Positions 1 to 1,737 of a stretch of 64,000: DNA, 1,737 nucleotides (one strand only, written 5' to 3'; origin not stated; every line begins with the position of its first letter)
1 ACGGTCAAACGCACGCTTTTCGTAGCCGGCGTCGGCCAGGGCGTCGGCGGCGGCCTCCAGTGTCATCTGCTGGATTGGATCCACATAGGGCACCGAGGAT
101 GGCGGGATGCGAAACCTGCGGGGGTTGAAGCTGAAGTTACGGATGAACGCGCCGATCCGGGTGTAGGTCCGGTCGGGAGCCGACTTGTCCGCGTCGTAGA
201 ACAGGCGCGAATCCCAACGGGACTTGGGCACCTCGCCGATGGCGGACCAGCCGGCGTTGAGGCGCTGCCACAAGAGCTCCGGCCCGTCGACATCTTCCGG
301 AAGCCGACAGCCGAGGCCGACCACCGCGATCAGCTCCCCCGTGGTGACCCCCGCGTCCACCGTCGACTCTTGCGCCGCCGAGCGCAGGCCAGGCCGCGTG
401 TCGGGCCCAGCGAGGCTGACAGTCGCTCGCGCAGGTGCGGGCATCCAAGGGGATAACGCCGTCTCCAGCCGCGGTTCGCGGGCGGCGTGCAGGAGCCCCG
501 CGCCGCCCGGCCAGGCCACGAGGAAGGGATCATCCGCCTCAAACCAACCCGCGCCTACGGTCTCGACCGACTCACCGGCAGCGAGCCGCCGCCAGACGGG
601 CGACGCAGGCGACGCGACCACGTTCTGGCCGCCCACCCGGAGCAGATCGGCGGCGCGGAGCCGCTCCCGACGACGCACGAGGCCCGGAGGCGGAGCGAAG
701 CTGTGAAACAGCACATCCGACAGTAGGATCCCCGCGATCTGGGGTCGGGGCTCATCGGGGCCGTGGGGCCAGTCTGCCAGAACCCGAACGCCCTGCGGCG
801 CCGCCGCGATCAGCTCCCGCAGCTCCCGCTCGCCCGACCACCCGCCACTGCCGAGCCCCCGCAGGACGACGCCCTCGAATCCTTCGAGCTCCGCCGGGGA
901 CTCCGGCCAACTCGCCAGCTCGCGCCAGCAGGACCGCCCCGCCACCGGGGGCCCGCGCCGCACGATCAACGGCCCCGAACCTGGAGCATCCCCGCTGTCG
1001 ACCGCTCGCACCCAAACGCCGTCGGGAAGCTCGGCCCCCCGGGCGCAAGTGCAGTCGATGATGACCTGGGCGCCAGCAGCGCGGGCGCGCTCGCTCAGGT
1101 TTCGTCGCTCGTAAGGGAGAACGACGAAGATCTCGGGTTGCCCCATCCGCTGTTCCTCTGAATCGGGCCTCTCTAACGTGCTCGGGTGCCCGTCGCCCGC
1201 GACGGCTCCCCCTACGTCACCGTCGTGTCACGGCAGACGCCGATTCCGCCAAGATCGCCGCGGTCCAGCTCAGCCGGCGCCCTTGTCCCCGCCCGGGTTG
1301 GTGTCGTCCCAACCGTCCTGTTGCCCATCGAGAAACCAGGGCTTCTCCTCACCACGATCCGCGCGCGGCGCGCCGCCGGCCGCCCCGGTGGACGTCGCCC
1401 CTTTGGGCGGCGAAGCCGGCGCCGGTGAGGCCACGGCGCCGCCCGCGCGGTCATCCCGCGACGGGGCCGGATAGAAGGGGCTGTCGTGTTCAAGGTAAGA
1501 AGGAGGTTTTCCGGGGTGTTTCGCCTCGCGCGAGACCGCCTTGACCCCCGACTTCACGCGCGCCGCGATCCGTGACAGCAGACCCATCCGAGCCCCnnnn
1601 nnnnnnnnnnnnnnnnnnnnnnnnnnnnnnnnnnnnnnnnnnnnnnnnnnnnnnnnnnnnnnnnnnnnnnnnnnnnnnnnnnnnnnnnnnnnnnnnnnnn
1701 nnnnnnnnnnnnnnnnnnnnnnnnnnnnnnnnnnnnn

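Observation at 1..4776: Orphan operon: two class-B (B12-binding) radical SAM enzymes, a 105-aa ORF and a PfaA-like ketosynthase megasynthase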

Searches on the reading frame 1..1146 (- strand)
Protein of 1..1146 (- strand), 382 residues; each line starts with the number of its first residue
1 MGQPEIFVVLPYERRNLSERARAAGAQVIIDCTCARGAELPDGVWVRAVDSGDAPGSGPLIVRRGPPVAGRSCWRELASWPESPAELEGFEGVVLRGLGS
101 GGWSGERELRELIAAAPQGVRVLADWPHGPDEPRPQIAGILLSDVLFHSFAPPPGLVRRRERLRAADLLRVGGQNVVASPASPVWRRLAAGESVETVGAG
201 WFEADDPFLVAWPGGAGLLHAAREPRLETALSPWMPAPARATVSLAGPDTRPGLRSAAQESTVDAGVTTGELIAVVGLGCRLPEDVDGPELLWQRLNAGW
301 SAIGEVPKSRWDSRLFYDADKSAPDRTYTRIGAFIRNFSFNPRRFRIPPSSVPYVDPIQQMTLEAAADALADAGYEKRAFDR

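Call 7: search_protein_families(library=pfam, proteins=[window:1-1146:-], max_evalue=0.01)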
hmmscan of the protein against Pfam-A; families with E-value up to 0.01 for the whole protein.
window:1-1146:- (382 aa): 1 family
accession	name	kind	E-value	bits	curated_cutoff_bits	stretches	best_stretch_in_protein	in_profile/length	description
PF00109.32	ketoacyl-synt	-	1.5e-24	87.4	20.8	1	273-379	4-110/252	Beta-ketoacyl synthase, N-terminal domain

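Call 8: search_protein_families(library=ncbifam, proteins=[window:1-1146:-], max_evalue=0.01)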
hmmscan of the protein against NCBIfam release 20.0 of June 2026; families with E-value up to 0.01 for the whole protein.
window:1-1146:- (382 aa): 4 families
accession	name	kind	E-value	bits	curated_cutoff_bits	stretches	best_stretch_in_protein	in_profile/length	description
NF045894.1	PKS_plus_SDR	equivalog_domain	3.6e-22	77.9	1740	1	271-377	1-109/1515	type I polyketide synthase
NF041183.1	Pks2_ls1_myc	equivalog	5.5e-20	69.9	2400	1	273-378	4-110/2086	sulfolipid-1 biosynthesis phthioceranic/hydroxyphthioceranic acid synthase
TIGR02813.1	omega_3_PfaA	subfamily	2.8e-13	47.5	1010.1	1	273-382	9-116/2582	polyketide-type polyunsaturated fatty acid synthase PfaA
NF040607.1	mycolic_Pks13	equivalog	3.2e-12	44.7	2100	1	259-373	89-203/1680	polyketide synthase Pks13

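Call 52: find_homologous_proteins(query=window:1-1146:-, max_evalue=0.00001)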
Query window:1-1146:- (382 aa): 4 proteins with E <= 0.00001 among 8000 candidates.
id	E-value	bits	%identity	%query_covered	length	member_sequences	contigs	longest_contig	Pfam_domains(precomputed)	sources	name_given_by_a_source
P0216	1.8e-88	316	53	86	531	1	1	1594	PF00109.33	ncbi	ncbi:MAG: polyketide synthase, partial [Myxococcota bacterium]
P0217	5.1e-62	228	50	74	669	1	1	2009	PF00109.33,PF02801.29,PF16197.12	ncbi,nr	ncbi:MAG: polyketide synthase, partial [Deltaproteobacteria bacterium]|nr:polyketide synthase [Delta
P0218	1.8e-42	164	51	49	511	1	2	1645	PF00109.33,PF02801.29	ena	-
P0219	7.5e-34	136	61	29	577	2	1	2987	PF00109.33,PF02801.29,PF16197.12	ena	-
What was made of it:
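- Tried and rejected: The homologue search returned only 4 partial PKS proteins (call 52).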

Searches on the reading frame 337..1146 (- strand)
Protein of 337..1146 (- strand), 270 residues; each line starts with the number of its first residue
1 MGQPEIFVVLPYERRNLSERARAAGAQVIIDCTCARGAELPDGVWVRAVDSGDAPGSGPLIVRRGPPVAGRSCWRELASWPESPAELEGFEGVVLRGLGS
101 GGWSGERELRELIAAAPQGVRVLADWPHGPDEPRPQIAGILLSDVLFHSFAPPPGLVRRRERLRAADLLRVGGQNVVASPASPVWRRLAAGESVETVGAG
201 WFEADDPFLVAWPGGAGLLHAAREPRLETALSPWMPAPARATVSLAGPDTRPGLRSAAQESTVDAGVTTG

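Call 85: search_protein_families(library=pfam, proteins=[window:337-1146:-], max_evalue=10)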
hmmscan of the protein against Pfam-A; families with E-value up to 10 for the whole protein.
window:337-1146:- (270 aa): 1 family
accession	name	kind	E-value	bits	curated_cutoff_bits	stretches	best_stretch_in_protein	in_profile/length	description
PF17763.6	Asparaginase_C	-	0.13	12.7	34.6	1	88-121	22-54/114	Glutaminase/Asparaginase C-terminal domain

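Call 86: search_solved_structures(query=window:337-1146:-, max_evalue=1)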
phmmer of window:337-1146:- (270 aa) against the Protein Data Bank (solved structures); distinct sequences matched with E-value up to 1: 8.
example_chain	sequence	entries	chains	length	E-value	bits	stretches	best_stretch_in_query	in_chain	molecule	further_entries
6gq1_P0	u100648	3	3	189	0.55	12.7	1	34-67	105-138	60S acidic ribosomal protein P0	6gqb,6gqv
6woo_r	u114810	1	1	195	0.58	12.6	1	34-67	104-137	uL10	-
6r84_r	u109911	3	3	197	0.59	12.6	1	34-67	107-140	60S acidic ribosomal protein P0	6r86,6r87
5tbw_p0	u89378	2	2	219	0.71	12.3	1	34-67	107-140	60S acidic ribosomal protein P0 | Large ribosomal subunit protein uL10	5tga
5dat_p0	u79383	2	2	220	0.72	12.3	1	34-67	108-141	60S acidic ribosomal protein P0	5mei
5lyb_p0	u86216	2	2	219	0.72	12.3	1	34-67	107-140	60S acidic ribosomal protein P0,60S acidic ribosomal protein P0,60S Ribosomal Protein P0 | 60S acidic ribosomal protein P0,60S acidic ribosomal protein P0,AO, L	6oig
7too_ALP0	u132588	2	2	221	0.73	12.3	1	34-67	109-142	60S acidic ribosomal protein P0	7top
4u3n_p0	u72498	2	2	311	0.88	12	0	34-67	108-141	Large ribosomal subunit protein uL10 | 60S acidic ribosomal protein P0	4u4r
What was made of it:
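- Checked: Residues 1-270 of that ORF match nothing in Pfam or PDB, even at lenient thresholds (calls 85, 86).
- Tried and rejected: Nothing appeared in Pfam at E<=10 or in PDB sequences at E<=1 (calls 85, 86).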

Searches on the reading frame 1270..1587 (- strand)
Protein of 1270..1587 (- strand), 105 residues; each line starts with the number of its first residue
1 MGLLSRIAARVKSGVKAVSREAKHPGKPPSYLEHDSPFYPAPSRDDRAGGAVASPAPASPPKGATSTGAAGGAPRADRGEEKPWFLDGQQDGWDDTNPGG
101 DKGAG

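Call 7: search_protein_families(library=pfam, proteins=[window:1270-1587:-], max_evalue=0.01)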
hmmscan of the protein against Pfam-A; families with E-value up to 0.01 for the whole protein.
window:1270-1587:- (105 aa): 0 families

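Call 8: search_protein_families(library=ncbifam, proteins=[window:1270-1587:-], max_evalue=0.01)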
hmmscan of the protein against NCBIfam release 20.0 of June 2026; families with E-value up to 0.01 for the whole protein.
window:1270-1587:- (105 aa): 0 families

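Call 47: find_homologous_proteins(query=A2, max_evalue=0.001)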
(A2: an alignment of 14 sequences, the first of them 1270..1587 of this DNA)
Query A2 (14 sequences) (105 aa, profile of the alignment): 95 proteins with E <= 0.001 among 6275 candidates.
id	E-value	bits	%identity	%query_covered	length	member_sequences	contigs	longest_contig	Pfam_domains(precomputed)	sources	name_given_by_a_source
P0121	5.1e-28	115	43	97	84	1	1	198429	-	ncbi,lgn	-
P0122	7.1e-28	115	44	92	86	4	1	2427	-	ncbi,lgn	ncbi:MAG: hypothetical protein ACK4YP_13780 [Myxococcota bacterium]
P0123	8.1e-28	115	42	97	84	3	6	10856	-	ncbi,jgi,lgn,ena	jgi:hypothetical protein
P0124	1.3e-27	114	42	97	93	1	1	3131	-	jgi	jgi:hypothetical protein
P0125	1.7e-27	114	47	97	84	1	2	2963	-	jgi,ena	jgi:hypothetical protein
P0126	8.7e-27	111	43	97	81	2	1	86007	-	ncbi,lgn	-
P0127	3.2e-26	110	41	97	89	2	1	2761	-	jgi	jgi:hypothetical protein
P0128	3.6e-26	110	41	92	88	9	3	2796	-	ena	-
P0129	4.0e-26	109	39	92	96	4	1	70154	-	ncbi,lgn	ncbi:MAG: hypothetical protein V4850_31250 [Myxococcota bacterium]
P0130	6.1e-26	109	42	97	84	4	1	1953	-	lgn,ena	-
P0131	8.6e-26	108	44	97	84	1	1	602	-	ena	-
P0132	2.7e-25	107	42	92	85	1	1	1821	-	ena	-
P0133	8.0e-25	105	42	95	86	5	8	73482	-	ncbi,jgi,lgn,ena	jgi:hypothetical protein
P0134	1.7e-24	104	40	97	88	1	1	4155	-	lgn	-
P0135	2.4e-24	104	39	92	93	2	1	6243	-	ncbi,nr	ncbi:MAG: hypothetical protein Q7U06_02365 [Pseudomonadota bacterium]|nr:hypothetical protein [Pseud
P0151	1.5e-17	82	54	21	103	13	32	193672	-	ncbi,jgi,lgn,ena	-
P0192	1.0e-8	54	40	43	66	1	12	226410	-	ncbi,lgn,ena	-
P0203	7.4e-8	51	32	93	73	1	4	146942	-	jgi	jgi:hypothetical protein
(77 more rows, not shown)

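Call 48: find_encoding_contigs(protein=P0151, flank=6000, max_places=2)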
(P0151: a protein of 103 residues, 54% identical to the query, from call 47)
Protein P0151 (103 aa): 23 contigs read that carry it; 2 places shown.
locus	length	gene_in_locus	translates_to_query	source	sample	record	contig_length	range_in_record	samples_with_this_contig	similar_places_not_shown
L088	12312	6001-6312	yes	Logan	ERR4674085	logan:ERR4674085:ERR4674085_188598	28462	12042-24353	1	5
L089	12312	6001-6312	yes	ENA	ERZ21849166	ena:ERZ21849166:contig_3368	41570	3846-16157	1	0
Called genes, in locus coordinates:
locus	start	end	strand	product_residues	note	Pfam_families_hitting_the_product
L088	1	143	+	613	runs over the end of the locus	PF15780:ASH (faint), PF22544:HYDIN_VesB_CFA65-like_Ig (faint)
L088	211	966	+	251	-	-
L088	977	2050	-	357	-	PF00753:Lactamase_B, PF00581:Rhodanese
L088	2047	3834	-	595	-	PF00916:Sulfate_transp, PF01740:STAS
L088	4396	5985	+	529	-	PF02310:B12-binding, PF04055:Radical_SAM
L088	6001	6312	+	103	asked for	-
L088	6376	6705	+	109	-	PF12797:Fer4_2 (faint), PF13237:Fer4_10 (weak), PF14697:Fer4_21 (weak), PF12838:Fer4_7 (weak), PF13187:Fer4_9 (weak), PF00037:Fer4 (weak)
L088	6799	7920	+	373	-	-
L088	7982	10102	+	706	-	PF10459:Peptidase_S46, PF13365:Trypsin_2 (faint)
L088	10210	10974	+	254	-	-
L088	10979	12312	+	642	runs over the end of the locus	PF00890:FAD_binding_2, PF01134:GIDA (faint), PF01266:DAO (weak), PF02910:Succ_DH_flav_C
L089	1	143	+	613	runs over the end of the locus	PF15780:ASH (faint), PF22544:HYDIN_VesB_CFA65-like_Ig (faint)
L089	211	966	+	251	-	-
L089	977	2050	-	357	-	PF00753:Lactamase_B, PF00581:Rhodanese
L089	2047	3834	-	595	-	PF00916:Sulfate_transp, PF01740:STAS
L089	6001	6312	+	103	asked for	-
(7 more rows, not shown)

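Call 49: find_encoding_contigs(protein=P0192, flank=6000, max_places=2)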
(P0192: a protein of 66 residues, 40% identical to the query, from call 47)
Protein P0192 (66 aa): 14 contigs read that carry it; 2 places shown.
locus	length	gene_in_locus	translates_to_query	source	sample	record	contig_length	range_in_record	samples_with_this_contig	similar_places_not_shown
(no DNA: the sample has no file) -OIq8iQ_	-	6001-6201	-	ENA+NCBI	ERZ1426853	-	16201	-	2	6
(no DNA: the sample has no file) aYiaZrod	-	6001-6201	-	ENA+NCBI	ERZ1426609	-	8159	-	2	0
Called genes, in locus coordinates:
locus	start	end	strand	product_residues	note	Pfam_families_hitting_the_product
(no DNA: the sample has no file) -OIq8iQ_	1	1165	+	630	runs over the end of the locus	PF02784:Orn_Arg_deC_N, PF17810:Arg_decarb_HB, PF17944:Arg_decarbox_C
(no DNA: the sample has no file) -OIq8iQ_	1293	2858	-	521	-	PF22073:Cep192_D4 (faint), PF07610:DUF1573 (faint), PF22544:HYDIN_VesB_CFA65-like_Ig (weak)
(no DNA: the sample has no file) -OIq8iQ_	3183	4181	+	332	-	-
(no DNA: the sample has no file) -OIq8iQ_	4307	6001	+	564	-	PF02310:B12-binding, PF04055:Radical_SAM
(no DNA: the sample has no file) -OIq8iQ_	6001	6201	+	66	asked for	-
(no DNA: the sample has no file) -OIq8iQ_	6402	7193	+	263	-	-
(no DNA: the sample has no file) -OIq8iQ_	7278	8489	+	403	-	-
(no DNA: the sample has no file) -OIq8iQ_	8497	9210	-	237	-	-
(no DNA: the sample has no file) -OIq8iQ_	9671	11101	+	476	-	PF00691:OmpA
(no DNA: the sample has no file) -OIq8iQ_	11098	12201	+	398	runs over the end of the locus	-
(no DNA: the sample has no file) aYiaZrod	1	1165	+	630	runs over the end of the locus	PF02784:Orn_Arg_deC_N, PF17810:Arg_decarb_HB, PF17944:Arg_decarbox_C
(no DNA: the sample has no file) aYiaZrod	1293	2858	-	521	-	PF22073:Cep192_D4 (faint), PF07610:DUF1573 (faint), PF22544:HYDIN_VesB_CFA65-like_Ig (weak)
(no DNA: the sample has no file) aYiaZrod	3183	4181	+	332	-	-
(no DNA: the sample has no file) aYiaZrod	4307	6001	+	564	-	PF02310:B12-binding, PF04055:Radical_SAM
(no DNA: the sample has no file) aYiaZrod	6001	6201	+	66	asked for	-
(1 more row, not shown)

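Call 50: find_encoding_contigs(protein=P0203, flank=6000, max_places=2)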
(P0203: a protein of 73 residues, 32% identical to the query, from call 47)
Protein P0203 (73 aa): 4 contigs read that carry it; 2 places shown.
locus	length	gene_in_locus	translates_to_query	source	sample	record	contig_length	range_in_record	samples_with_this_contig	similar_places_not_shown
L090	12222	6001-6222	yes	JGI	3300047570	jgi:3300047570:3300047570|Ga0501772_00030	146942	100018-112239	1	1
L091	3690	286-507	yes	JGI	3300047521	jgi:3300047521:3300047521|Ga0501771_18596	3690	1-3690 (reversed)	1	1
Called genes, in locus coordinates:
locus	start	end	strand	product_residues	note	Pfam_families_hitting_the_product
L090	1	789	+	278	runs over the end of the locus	PF01678:DAP_epimerase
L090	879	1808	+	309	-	PF12706:Lactamase_B_2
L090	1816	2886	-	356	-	-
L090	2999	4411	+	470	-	PF02310:B12-binding, PF04055:Radical_SAM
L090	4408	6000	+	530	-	PF02310:B12-binding, PF04055:Radical_SAM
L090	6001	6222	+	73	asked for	-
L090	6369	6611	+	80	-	PF00037:Fer4, PF12797:Fer4_2 (weak), PF12837:Fer4_6 (weak), PF13187:Fer4_9 (faint), PF13237:Fer4_10 (weak), PF12800:Fer4_4 (weak), PF12838:Fer4_7 (weak), PF11953:DUF3470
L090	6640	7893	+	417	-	-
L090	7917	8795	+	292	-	PF05853:BKACE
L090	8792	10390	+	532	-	PF01039:Carboxyl_trans, PF03255:ACCA (weak)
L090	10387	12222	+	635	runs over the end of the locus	PF00289:Biotin_carb_N, PF02786:CPSase_L_D2, PF02222:ATP-grasp (weak), PF07478:Dala_Dala_lig_C, PF25917:BSH_RND (faint), PF02785:Biotin_carb_C, PF21139:BT_MCC_alpha (weak), PF00364:Biotin_lipoyl, +2 more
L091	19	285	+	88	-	-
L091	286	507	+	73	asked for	-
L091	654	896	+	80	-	PF00037:Fer4, PF12797:Fer4_2 (weak), PF12837:Fer4_6 (weak), PF13187:Fer4_9 (faint), PF13237:Fer4_10 (weak), PF12800:Fer4_4 (weak), PF12838:Fer4_7 (weak), PF11953:DUF3470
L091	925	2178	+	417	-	-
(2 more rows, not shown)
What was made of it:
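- Small ORF tied to rSAM-B. Its start abuts or overlaps the rSAM-B stop, and it stays with rSAM-B when rSAM-A is missing (calls 48-50).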

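Call 76: predict_structure(alignment_id=A3)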
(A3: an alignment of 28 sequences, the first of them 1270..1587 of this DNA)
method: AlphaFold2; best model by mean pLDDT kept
length: 105 residues; sequences in the alignment: 28
mean_pLDDT: 60.1   pTM: 0.20
mean pLDDT of the five models: 60.1, 59.1, 57.9, 55.0, 54.4
residues with pLDDT >= 90: 0; 70-90: 15; 50-70: 71; < 50: 19
segments of 3 or more residues with pLDDT < 50: 53-55, 61-67, 71-74
pLDDT, mean of each block of 10 residues (from residue 1): 79 65 60 62 58 51 45 52 68 63 56
secondary structure, 60 per line:
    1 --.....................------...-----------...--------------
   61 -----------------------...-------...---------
elements in order: H3-23
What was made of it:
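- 1270..1587 (-): Small 105-aa protein with an N-terminal helix (MGLLSRI...), an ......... box, a variable Pro/Ala-rich linker, and an invariant C-terminal motif. AF2 predicts a helix at residues 3-23 and disorder elsewhere, with pTM 0.20 (call 76).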

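Call 85: search_protein_families(library=pfam, proteins=[window:1270-1587:-], max_evalue=10)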
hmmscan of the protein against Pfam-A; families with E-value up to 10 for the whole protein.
window:1270-1587:- (105 aa): 0 families
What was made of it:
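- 1270..1587 (-): There is no Pfam match (calls 7, 85).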

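Call 90: search_protein_representatives(alignment_id=A3)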
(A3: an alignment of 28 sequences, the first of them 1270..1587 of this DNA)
Query: 28 sequences, 89 profile positions. Proteins with E-value up to 0.001 (for the whole library): 73; up to 1e-10: 28; up to 1e-30: 0. The best 73 are listed.
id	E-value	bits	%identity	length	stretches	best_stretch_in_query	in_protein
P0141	1.9e-25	105.8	-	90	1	1-82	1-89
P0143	7.7e-22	94.3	-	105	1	1-84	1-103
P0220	4.4e-20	88.6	-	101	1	1-84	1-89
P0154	7.6e-20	87.9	-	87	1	1-82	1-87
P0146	1.0e-19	87.4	-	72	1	1-81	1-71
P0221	1.1e-18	84.2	-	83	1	1-82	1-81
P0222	2.3e-18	83.1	-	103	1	1-84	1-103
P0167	3.7e-18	82.4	-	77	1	1-84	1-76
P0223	9.4e-18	81.2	-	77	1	1-82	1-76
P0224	1.8e-17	80.2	-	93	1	1-83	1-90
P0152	3.6e-17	79.3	-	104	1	1-80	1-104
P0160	2.4e-16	76.7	-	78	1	1-82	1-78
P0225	4.9e-16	75.7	-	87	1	6-82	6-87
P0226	7.4e-16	75.1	-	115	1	1-84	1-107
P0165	8.8e-16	74.8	-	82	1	1-73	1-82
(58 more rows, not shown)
